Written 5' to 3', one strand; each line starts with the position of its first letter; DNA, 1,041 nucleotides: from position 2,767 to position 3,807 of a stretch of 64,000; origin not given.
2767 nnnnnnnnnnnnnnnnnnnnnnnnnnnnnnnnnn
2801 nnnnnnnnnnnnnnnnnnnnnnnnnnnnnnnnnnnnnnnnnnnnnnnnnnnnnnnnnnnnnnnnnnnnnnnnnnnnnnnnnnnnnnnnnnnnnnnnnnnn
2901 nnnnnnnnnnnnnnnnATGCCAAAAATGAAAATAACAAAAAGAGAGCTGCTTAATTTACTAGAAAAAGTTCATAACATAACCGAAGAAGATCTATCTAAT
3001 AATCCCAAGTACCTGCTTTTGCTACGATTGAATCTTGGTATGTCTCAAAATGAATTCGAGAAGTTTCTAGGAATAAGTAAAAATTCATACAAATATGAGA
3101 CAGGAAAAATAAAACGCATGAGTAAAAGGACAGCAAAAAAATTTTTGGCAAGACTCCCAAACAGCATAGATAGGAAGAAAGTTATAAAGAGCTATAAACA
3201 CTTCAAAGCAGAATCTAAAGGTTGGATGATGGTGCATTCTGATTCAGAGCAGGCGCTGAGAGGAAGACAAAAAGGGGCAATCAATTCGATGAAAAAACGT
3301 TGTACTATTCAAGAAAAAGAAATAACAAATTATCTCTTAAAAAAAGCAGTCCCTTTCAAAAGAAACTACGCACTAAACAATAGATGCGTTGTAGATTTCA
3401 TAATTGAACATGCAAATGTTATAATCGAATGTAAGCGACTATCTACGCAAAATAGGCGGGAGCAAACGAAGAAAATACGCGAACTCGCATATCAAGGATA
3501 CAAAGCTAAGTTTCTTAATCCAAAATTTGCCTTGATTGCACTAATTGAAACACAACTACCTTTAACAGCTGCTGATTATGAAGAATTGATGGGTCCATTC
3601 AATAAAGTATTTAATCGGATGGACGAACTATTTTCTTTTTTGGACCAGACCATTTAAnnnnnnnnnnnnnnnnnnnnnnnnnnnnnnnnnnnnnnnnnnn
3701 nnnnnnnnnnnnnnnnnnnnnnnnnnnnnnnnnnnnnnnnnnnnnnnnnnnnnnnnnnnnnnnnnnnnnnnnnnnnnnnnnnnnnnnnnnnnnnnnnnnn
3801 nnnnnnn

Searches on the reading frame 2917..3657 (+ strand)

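Call 7: search_protein_families(library=pfam, proteins=[window:2917-3657:+], max_evalue=0.001)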
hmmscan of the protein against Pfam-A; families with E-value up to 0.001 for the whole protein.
window:2917-3657:+ (246 aa): 1 family
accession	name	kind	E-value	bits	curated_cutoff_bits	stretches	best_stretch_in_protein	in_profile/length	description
PF01381.28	HTH_3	-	0.00056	20.3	23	0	36-84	4-52/55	Helix-turn-helix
